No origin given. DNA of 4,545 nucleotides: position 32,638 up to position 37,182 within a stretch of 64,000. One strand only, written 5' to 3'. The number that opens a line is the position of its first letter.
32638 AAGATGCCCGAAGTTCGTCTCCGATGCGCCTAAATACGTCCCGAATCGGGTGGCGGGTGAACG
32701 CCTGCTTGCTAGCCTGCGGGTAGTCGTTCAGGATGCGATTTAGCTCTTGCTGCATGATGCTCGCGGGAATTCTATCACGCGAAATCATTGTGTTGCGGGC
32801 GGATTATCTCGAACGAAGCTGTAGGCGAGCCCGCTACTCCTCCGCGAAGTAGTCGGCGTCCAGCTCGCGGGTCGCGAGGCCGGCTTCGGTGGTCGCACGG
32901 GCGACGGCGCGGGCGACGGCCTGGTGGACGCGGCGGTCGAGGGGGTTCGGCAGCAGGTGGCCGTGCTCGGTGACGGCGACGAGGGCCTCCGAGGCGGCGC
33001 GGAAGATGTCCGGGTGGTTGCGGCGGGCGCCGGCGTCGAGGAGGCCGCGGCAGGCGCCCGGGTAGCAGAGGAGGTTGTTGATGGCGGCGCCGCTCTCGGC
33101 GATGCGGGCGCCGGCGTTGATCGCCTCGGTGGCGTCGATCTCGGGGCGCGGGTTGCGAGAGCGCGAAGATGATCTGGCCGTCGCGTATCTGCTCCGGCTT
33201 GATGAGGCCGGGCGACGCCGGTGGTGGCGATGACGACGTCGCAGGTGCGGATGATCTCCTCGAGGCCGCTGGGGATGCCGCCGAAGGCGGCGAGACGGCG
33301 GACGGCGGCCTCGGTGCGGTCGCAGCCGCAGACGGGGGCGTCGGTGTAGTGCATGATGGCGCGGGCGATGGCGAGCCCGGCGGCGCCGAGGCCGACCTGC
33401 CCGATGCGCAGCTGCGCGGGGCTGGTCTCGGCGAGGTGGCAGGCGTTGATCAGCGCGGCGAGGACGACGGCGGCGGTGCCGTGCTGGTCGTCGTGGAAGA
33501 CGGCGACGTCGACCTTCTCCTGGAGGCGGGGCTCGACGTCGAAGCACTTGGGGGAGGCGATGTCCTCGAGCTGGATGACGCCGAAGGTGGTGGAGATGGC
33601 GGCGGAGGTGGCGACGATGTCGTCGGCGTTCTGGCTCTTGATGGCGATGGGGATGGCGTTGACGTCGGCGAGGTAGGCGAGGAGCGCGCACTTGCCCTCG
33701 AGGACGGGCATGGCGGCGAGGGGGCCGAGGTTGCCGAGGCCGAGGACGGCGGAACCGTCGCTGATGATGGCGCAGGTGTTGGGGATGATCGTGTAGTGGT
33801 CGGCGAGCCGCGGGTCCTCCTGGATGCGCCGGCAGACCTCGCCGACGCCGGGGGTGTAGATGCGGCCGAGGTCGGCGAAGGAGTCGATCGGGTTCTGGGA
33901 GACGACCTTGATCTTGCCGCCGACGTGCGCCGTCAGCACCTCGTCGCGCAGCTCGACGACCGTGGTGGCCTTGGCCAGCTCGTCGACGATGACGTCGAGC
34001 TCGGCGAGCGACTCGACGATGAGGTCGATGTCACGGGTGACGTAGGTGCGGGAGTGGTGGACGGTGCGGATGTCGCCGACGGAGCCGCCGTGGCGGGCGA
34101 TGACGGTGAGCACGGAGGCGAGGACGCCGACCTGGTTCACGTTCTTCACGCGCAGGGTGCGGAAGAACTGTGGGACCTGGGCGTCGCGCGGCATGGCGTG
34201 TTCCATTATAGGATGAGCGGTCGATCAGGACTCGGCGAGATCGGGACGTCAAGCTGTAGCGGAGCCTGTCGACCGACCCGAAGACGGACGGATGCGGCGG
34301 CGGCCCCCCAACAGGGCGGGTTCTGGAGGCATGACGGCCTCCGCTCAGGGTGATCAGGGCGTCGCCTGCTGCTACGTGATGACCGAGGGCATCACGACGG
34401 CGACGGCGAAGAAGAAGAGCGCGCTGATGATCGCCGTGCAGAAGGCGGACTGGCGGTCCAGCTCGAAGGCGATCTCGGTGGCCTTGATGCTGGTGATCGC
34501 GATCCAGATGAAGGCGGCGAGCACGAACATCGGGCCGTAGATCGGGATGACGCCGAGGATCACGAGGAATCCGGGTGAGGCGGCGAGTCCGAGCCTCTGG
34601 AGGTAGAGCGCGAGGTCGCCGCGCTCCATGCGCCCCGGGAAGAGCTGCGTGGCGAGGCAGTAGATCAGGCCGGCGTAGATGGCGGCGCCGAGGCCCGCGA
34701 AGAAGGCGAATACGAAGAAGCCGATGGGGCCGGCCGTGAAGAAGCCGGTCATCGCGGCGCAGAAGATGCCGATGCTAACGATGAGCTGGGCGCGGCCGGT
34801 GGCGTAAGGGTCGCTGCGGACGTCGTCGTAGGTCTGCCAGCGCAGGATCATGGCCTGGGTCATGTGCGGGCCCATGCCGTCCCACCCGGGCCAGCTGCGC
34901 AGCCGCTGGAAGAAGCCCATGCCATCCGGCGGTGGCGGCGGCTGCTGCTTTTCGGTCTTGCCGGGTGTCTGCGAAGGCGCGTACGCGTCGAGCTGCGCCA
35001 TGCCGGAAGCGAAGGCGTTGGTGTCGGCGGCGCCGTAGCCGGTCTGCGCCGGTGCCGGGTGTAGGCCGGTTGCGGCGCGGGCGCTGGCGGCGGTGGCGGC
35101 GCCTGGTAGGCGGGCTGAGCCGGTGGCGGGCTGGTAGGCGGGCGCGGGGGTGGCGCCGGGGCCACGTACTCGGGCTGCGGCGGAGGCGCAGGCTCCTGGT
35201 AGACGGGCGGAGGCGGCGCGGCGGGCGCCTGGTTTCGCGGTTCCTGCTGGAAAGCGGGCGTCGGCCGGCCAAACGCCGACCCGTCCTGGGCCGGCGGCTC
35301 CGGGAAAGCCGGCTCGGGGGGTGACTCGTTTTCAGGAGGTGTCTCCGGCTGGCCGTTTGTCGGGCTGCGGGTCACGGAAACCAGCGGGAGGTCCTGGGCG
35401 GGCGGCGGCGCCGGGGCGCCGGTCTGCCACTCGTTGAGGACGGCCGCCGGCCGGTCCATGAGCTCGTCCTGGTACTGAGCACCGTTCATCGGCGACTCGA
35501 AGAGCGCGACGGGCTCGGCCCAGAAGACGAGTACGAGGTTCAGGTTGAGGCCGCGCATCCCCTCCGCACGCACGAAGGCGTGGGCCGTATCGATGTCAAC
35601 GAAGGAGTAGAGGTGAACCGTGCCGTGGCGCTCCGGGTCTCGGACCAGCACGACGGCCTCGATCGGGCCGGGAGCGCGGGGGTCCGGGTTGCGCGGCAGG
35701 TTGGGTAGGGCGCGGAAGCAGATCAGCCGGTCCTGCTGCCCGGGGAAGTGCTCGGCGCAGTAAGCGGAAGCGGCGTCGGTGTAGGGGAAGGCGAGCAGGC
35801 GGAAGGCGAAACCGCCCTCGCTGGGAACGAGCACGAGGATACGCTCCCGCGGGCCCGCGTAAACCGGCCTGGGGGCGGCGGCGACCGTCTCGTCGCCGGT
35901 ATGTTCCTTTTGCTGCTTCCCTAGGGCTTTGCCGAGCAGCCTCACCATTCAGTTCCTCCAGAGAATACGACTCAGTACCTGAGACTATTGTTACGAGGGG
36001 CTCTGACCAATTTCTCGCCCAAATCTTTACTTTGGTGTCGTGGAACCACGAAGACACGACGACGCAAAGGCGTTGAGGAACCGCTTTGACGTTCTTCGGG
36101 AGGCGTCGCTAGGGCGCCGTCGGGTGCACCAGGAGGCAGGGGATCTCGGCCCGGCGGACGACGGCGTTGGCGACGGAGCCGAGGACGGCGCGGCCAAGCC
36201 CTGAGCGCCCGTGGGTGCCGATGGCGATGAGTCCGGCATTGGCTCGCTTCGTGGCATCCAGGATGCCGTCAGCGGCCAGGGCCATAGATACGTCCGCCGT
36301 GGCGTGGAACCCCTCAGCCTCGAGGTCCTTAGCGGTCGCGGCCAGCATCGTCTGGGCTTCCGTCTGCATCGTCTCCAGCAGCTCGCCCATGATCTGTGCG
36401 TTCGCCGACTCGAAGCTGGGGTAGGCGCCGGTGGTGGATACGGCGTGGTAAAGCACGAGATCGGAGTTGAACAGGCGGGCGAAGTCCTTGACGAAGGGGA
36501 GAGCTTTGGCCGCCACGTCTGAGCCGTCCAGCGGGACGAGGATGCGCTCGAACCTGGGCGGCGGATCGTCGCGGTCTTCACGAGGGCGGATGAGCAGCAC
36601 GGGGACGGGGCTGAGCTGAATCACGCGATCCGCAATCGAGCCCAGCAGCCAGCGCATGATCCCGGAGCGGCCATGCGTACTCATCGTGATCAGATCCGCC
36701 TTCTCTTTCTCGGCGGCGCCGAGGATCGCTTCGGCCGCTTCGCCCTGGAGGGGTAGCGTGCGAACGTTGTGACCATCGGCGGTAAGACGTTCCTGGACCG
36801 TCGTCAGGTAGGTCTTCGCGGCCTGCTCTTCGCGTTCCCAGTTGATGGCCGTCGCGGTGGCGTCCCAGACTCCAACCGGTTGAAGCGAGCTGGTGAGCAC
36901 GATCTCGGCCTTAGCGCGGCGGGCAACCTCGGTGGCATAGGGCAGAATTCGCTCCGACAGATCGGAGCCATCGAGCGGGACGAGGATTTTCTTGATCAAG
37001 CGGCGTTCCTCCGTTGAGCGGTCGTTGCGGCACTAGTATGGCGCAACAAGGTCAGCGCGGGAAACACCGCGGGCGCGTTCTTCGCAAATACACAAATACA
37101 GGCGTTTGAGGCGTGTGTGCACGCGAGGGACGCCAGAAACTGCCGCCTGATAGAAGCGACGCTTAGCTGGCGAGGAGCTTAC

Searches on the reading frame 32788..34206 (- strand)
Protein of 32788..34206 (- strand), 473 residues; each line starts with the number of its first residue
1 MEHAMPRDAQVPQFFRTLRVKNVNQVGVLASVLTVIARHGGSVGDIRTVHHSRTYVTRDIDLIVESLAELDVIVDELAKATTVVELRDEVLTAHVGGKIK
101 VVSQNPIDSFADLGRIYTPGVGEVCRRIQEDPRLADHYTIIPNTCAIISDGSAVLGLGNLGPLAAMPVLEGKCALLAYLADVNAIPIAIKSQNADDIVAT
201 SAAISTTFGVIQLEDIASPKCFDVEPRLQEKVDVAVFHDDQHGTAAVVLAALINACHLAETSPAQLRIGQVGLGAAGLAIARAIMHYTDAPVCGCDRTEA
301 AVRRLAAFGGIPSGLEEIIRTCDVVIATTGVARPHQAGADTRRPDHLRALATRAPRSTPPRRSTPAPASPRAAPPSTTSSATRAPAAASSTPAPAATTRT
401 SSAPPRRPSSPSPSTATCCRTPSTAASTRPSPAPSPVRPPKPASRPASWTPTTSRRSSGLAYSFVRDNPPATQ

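Call 29: search_protein_families(library=pfam, proteins=[window:32788-34206:-], max_evalue=0.001)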
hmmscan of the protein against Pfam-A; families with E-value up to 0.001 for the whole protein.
window:32788-34206:- (473 aa): 5 families
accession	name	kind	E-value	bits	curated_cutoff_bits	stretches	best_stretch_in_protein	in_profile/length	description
PF00390.24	malic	-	1.4e-22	80.8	23.1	1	99-228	4-181/182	Malic enzyme, N-terminal domain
PF13291.12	ACT_4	-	2.2e-06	28.7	27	1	17-85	8-77/80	ACT domain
PF01842.31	ACT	-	1.7e-05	25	27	1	17-79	2-63/66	ACT domain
PF02826.25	2-Hacid_dh_C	-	0.00019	21.3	25.1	0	260-328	31-98/178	D-isomer specific 2-hydroxyacid dehydrogenase, NAD binding domain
PF03949.21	Malic_M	-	0.00028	20.7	23.5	1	243-290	3-50/258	Malic enzyme, NAD binding domain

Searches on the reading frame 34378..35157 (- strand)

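Call 59: search_protein_families(library=pfam, proteins=[window:34378-35157:-], max_evalue=0.001)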
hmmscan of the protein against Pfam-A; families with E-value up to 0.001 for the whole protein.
window:34378-35157:- (260 aa): 1 family
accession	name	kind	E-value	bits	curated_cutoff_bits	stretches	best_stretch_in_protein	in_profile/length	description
PF04893.22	Yip1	-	0.00023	21.5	28.6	1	125-255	27-172/173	Yip1 domain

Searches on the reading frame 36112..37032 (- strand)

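Call 29: search_protein_families(library=pfam, proteins=[window:36112-37032:-], max_evalue=0.001)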
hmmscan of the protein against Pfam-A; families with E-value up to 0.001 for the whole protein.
window:36112-37032:- (307 aa): 2 families
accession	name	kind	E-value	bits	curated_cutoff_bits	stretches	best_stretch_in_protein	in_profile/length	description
PF00582.32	Usp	-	2.2e-54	184.3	24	2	13-149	2-141/141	Universal stress protein family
PF02310.24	B12-binding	-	0.00025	21.3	32.1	0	79-120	20-60/121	B12 binding domain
